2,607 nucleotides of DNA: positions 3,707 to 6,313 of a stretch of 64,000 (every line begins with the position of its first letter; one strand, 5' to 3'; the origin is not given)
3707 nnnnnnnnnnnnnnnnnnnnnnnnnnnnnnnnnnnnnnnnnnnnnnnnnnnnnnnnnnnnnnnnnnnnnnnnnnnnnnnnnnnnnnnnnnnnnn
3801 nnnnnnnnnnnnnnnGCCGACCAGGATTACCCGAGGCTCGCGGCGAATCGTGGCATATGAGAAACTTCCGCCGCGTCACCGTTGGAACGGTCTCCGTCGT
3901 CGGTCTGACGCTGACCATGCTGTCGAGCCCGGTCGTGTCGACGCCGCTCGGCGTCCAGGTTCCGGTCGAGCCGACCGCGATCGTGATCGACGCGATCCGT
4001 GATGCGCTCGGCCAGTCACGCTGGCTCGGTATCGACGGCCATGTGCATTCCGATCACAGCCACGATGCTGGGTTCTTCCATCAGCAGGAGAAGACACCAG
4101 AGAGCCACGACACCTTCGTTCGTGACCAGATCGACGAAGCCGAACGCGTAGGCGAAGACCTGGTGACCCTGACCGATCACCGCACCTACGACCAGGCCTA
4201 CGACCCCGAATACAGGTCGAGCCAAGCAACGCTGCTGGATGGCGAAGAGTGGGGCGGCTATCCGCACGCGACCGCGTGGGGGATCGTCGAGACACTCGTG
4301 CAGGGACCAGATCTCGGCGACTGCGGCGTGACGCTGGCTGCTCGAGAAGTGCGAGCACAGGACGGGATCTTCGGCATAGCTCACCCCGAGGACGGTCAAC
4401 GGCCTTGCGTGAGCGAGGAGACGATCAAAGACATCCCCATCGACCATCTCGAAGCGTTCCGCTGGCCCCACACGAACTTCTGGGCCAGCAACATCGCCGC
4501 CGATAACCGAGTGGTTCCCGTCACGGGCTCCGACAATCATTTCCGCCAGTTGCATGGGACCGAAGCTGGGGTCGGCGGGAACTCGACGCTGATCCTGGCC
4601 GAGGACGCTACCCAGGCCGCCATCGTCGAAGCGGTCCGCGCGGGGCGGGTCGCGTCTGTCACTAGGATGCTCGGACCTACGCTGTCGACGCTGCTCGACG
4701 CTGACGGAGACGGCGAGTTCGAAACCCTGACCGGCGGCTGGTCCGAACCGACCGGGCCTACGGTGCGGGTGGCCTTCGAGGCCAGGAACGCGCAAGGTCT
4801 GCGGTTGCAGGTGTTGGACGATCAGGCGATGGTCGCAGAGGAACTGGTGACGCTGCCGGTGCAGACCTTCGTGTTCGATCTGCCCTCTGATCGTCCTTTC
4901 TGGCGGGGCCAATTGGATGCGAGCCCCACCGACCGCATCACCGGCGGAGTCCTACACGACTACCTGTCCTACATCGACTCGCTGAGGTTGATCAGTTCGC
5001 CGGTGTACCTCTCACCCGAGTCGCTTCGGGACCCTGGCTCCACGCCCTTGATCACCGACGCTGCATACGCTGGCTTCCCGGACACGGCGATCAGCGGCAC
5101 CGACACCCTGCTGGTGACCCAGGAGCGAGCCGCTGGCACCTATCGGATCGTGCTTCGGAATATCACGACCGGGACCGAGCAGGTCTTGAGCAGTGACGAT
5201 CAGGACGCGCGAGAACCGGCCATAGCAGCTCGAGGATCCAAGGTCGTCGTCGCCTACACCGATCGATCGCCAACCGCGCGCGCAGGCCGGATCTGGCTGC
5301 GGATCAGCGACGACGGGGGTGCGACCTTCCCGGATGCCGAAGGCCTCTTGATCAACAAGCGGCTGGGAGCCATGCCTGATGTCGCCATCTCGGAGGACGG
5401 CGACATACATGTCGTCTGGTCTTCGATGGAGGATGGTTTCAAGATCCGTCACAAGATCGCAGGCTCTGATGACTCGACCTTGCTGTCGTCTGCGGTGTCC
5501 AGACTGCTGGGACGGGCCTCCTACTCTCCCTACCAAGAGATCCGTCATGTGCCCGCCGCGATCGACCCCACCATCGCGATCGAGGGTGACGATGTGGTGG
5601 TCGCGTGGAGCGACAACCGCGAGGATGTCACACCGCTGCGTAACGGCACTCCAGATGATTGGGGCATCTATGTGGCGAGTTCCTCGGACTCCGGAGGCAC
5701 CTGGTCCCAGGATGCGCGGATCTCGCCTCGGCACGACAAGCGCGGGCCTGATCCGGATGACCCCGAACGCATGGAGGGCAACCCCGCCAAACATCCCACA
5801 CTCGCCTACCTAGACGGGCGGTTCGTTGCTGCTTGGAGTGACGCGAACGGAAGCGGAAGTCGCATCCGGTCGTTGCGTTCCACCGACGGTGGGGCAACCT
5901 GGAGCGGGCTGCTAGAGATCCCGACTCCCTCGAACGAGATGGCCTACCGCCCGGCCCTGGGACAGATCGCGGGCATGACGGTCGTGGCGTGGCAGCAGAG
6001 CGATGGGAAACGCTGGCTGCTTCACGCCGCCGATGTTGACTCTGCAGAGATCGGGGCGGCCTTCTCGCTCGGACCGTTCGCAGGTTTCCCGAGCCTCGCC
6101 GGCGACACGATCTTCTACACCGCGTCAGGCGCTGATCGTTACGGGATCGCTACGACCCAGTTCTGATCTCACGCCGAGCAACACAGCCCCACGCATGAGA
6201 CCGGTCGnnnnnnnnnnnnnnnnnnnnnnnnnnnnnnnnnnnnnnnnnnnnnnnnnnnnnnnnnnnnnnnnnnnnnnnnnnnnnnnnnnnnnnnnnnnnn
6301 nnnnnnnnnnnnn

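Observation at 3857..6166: Secreted fusion of a PHP-family phosphoesterase domain with a BNR/Asp-box beta-propeller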

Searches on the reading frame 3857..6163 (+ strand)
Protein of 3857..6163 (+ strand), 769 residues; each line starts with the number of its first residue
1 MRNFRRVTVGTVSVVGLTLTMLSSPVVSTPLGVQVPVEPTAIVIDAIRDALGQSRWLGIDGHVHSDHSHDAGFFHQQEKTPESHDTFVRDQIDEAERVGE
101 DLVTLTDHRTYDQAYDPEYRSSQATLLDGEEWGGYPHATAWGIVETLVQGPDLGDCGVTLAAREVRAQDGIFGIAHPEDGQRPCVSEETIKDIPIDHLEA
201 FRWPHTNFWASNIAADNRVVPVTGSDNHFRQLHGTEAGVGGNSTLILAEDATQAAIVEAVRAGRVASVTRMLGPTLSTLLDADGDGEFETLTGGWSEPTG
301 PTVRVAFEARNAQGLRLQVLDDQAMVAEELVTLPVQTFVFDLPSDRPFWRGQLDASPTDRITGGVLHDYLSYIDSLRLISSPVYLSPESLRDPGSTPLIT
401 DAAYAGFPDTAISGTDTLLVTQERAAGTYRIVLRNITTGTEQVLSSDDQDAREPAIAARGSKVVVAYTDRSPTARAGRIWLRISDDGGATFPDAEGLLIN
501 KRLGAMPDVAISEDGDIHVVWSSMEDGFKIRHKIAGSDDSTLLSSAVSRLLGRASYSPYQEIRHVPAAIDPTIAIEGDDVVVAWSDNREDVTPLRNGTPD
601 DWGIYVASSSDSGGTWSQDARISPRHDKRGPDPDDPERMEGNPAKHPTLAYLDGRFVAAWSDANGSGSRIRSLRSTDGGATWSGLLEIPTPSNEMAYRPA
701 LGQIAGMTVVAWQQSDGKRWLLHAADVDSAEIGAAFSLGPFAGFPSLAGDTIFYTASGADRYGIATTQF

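Call 4: search_protein_families(library=pfam, proteins=[window:3857-6163:+], max_evalue=1)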
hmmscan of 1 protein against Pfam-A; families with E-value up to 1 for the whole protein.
window:3857-6163:+ (769 aa): 3 families
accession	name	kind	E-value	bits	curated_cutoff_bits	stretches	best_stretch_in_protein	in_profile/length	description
PF13088.12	BNR_2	-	1.7e-05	24.8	31.4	1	602-683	18-151/277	BNR repeat-like domain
PF04616.20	Glyco_hydro_43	-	0.0078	16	32.2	0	594-634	85-125/288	Glycosyl hydrolases family 43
PF02012.26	BNR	-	0.62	10.7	27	1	674-683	2-11/12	BNR/Asp-box repeat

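Call 5: search_protein_families(library=ncbifam, proteins=[window:3857-6163:+], max_evalue=1)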
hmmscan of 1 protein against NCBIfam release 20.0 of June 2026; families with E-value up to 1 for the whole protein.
window:3857-6163:+ (769 aa): 4 families
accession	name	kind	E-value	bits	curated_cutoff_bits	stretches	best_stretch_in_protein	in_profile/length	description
NF038032.1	CehA_McbA_metalo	domain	1.5e-21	77.2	80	1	55-385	1-314/315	CehA/McbA family metallohydrolase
NF045780.1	TrlF_fam_ATP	equivalog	0.026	13.2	350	1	54-123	3-65/944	TrlF family AAA-like ATPase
NF053835.1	PDIAV_lipo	equivalog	0.032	13.6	90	1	440-529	134-225/458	PDIAV motif-containing lipoprotein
TIGR02800.1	propeller_TolB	equivalog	0.14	11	343.15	1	411-474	329-389/418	Tol-Pal system beta propeller repeat protein TolB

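Call 6: find_homologous_proteins(query=window:3857-6163:+)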
Query window:3857-6163:+ (769 aa): 30 proteins with E <= 0.001 among 8000 candidates.
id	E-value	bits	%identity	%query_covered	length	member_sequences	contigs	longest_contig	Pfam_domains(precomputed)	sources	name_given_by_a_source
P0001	0.0e+0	1744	100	100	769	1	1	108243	-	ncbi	ncbi:MAG: hypothetical protein ACLGH3_07550 [Actinomycetota bacterium]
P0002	0.0e+0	1458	82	100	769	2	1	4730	-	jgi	jgi:hypothetical protein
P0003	0.0e+0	1170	68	97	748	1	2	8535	-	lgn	-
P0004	0.0e+0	1058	63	97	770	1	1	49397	PF13088.13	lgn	-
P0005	9.1e-233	793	52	95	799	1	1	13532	PF02012.27,PF13088.13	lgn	-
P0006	1.5e-209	716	51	93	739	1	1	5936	PF13088.13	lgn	-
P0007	7.3e-209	714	49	93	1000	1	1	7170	PF13088.13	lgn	-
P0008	7.4e-209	714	52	92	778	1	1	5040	PF13088.13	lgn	-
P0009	8.9e-193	661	46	97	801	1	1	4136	PF02012.27,PF13088.13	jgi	jgi:hypothetical protein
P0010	9.4e-186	638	46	96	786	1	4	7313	PF02012.27,PF13088.13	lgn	-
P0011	2.1e-157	544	46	80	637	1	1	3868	PF13088.13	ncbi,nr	ncbi:MAG TPA: hypothetical protein VM600_03960, partial [Actinomycetota bacterium]|nr:hypothetical p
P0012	5.0e-141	490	40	95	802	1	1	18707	PF02012.27,PF13088.13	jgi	jgi:hypothetical protein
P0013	1.2e-58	217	30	89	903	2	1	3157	PF02012.27,PF13088.13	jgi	jgi:hypothetical protein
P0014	2.6e-58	216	32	77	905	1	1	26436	PF13088.13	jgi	jgi:hypothetical protein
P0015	1.0e-54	204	30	89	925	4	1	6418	PF13088.13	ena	-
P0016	6.5e-54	202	31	89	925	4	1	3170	PF13088.13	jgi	-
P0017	1.2e-53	201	30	89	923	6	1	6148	PF02012.27,PF13088.13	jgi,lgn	jgi:hypothetical protein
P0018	4.4e-49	186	28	88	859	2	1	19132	-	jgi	jgi:hypothetical protein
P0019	5.7e-48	182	28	96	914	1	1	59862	-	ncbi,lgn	-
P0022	3.6e-42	163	30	86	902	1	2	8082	PF18998.7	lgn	-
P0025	1.2e-39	154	30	79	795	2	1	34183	-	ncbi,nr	ncbi:MAG TPA: CehA/McbA family metallohydrolase [Nevskiaceae bacterium]|nr:CehA/McbA family metalloh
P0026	9.0e-39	152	28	91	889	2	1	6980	-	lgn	-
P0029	3.1e-35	140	29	73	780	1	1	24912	-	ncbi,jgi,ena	jgi:predicted metal-dependent phosphoesterase TrpH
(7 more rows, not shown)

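Call 7: search_solved_structures(query=window:3857-6163:+, max_evalue=1, show_alignments=2)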
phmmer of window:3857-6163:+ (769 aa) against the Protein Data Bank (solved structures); distinct sequences matched with E-value up to 1: 0.

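Call 14: find_encoding_contigs(protein=P0004, flank=8000, max_places=3)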
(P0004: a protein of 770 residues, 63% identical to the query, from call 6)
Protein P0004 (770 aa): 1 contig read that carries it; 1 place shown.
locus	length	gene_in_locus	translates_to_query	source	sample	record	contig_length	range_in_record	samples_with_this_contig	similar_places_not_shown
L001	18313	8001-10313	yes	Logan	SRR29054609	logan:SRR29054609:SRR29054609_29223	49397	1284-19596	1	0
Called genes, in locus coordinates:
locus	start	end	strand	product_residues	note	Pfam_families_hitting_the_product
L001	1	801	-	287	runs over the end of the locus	PF05050:Methyltransf_21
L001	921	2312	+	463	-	PF01266:DAO (faint), PF07992:Pyr_redox_2, PF13738:Pyr_redox_3 (weak), PF00070:Pyr_redox, PF02852:Pyr_redox_dim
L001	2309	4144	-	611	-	-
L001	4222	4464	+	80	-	-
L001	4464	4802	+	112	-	PF02452:PemK_toxin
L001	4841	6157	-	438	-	PF01546:Peptidase_M20, PF07687:M20_dimer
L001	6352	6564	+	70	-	PF09720:Unstab_antitox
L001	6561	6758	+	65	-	-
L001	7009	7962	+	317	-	PF01370:Epimerase (faint), PF13460:NAD_binding_10 (weak)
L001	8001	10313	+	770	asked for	PF13088:BNR_2 (faint)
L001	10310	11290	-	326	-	PF00535:Glycos_transf_2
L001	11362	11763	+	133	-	PF05973:Gp49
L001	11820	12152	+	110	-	PF13560:HTH_31, PF13744:HTH_37 (faint), PF20432:Xre-like-HTH (weak), PF01381:HTH_3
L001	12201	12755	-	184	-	PF11617:Cu-binding_MopE (weak)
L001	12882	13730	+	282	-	-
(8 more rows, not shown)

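Call 15: find_encoding_contigs(protein=P0012, flank=6000, max_places=2)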
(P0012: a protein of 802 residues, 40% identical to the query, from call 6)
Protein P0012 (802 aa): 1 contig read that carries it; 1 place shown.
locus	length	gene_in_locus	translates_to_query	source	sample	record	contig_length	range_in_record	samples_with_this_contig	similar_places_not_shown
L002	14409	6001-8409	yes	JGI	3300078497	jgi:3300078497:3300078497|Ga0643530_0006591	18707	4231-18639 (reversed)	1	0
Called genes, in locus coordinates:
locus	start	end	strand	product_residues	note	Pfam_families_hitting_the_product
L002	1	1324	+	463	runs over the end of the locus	?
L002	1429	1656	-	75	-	-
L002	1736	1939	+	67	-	-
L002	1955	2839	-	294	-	PF09995:MPAB_Lcp_cat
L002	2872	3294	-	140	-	-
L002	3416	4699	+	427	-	PF01595:CNNM, PF00571:CBS (faint), PF03471:CorC_HlyC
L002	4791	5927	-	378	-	PF00155:Aminotran_1_2 (weak), PF01041:DegT_DnrJ_EryC1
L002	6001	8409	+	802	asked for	PF02012:BNR (faint), PF13088:BNR_2 (faint)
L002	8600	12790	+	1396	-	PF00657:Lipase_GDSL (faint), PF13472:Lipase_GDSL_2, PF04122:CW_binding_2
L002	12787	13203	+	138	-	-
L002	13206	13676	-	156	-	PF01243:PNPOx_N, PF12900:Pyridox_ox_2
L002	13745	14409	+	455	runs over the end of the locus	PF26299:MurL_N, PF26298:MurL_epimerase_C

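Call 16: find_encoding_contigs(protein=P0019, flank=6000, max_places=2)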
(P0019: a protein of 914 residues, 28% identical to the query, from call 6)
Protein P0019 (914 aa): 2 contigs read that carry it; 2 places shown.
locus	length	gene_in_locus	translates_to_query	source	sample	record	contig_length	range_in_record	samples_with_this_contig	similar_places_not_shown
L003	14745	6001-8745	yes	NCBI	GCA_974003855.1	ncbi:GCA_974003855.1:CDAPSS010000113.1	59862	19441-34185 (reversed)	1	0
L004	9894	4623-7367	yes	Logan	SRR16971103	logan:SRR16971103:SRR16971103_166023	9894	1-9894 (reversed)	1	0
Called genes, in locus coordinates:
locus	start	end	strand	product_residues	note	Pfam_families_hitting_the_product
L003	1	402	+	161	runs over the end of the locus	PF01243:PNPOx_N, PF12900:Pyridox_ox_2 (weak)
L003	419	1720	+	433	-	PF04909:Amidohydro_2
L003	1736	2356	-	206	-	PF13532:2OG-FeII_Oxy_2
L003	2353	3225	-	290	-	PF00561:Abhydrolase_1, PF12697:Abhydrolase_6, PF03096:Ndr (weak)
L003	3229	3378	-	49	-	-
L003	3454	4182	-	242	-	PF12833:HTH_18, PF00165:HTH_AraC (weak)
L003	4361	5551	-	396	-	PF00144:Beta-lactamase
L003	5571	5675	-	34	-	-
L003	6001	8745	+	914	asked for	-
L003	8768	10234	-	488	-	PF07691:PA14, PF10528:GLEYA (weak), PF07224:Chlorophyllase (weak), PF07859:Abhydrolase_3 (weak)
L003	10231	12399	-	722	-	-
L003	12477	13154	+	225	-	PF00440:TetR_N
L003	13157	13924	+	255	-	PF00378:ECH_1, PF16113:ECH_2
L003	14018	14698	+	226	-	PF18566:Ldi (faint)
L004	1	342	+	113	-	?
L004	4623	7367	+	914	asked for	-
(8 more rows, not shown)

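Call 17: find_encoding_contigs(protein=P0025, flank=6000, max_places=2)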
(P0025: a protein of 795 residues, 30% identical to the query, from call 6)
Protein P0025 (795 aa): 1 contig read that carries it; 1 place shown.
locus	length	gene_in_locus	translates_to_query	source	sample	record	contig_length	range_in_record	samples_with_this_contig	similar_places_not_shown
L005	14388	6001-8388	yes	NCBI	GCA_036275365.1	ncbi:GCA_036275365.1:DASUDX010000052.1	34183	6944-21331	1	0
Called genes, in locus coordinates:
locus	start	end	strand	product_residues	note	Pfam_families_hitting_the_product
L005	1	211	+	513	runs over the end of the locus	PF03806:ABG_transport, PF03606:DcuC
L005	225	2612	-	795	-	PF00069:Pkinase, PF07714:PK_Tyr_Ser-Thr, PF06293:Kdo, PF03109:ABC1 (weak), PF24885:TPR_NPHP3 (weak), PF13424:TPR_12, PF13374:TPR_10, PF13424:TPR_12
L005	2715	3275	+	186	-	PF07700:HNOB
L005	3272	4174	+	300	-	PF00512:HisKA, PF02518:HATPase_c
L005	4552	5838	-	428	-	PF00108:Thiolase_N, PF02803:Thiolase_C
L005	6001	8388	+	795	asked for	-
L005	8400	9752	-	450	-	PF01595:CNNM, PF00571:CBS (faint), PF03471:CorC_HlyC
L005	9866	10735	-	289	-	PF13349:DUF4097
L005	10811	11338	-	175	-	-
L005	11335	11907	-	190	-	PF04542:Sigma70_r2, PF08281:Sigma70_r4_2, PF04545:Sigma70_r4 (weak)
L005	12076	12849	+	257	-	PF02798:GST_N (faint), PF13417:GST_N_3, PF13409:GST_N_2, PF13417:GST_N_3, PF13409:GST_N_2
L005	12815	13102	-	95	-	PF11625:DUF3253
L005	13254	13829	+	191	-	PF00583:Acetyltransf_1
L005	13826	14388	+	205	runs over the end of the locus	PF01810:LysE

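Call 22: search_protein_representatives(protein=window:3857-6163:+)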
Query: 769 residues. Proteins with E-value up to 0.001 (for the whole library): 1006; up to 1e-10: 161; up to 1e-30: 24. The best 150 are listed.
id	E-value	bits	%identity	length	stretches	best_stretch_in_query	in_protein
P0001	0.0e+00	1743.7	100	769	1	1-769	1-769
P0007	2.3e-209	714.0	50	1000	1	15-768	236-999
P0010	3.0e-186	637.6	49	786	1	29-765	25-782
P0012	1.6e-141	489.7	42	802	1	22-765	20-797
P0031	1.4e-101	357.5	38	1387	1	38-760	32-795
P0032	1.1e-77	278.6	47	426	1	370-767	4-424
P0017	3.9e-54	200.7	36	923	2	54-321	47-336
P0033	1.4e-48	182.3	33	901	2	51-409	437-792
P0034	7.1e-46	173.4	33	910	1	50-752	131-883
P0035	1.4e-45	172.4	34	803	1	55-756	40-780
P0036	2.0e-45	171.9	34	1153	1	53-753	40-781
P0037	5.9e-45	170.3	34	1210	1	54-725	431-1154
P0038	1.3e-44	169.2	57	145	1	11-147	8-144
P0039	4.2e-43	164.2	33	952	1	53-758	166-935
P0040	1.1e-42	162.8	31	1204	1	54-756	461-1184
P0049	2.0e-32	128.9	31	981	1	45-739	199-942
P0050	4.4e-30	121.2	37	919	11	600-723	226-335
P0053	5.3e-27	111.0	34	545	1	53-395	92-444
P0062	3.6e-22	95.0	34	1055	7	455-711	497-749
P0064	8.7e-21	90.4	36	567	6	643-721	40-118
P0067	3.1e-20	88.6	36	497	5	444-588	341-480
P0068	1.2e-19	86.6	35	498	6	652-737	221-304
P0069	1.9e-19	86.0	37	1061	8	566-713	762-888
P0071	5.9e-19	84.3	35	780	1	44-345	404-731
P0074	3.8e-18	81.7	38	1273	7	567-688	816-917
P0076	7.5e-18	80.7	33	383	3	394-620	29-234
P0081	3.1e-17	78.7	37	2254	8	600-714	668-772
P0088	6.8e-16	74.2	37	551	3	448-682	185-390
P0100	1.5e-14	69.8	32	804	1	90-340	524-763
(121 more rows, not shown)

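Call 24: predict_structure(alignment_id=A1)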
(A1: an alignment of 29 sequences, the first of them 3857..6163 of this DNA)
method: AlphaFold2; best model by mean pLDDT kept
length: 769 residues; sequences in the alignment: 29
mean_pLDDT: 82.2   pTM: 0.87
mean pLDDT of the five models: 82.2, 81.6, 81.5, 81.2, 80.2
residues with pLDDT >= 90: 390; 70-90: 214; 50-70: 96; < 50: 69
segments of 3 or more residues with pLDDT < 50: 1-33, 69-74, 227-240, 359-372
pLDDT, mean of each block of 10 residues (from residue 1): 35 35 34 62 86 90 61 50 67 82 76 68 88 76 80 70 93 78 78 87 74 91 62 40 87 93 89 90 92 94 95 91 87 93 93 72 41 70 91 87 96 95 93 97 94 97 97 93 95 84 96 97 92 95 91 67 84 97 92 58 94 96 80 65 88 95 77 95 90 85 91 90 89 78 94 93 93
secondary structure, 60 per line:
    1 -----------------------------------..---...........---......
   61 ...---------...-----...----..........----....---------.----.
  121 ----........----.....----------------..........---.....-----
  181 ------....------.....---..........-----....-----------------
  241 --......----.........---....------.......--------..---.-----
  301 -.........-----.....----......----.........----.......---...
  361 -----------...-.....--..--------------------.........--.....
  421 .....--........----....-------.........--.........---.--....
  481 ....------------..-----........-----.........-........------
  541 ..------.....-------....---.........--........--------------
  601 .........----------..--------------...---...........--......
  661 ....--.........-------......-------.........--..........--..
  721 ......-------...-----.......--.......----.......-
elements in order (helices of 4 or more, strands of 3 or more residues): H41-51 E55-63 H88-97 E102-105 E125-132 E137-141 H158-167 E171-175 H187-190 E197-201 H205-214 E220-223 E243-248 H253-261 E265-268 E275-281 E302-310 E316-320 E325-330 E335-343 E348-354 E376-380 E405-413 E416-425 E428-435 E440-443 E451-459 E462-470 E477-484 E504-511 E517-525 E527-534 E549-553 E561-564 E568-576 E579-586 E601-609 E642-652 E655-664 E667-675 E683-688 E696-704 E707-716 E719-726 E734-736 E742-748 E751-757 E762-768
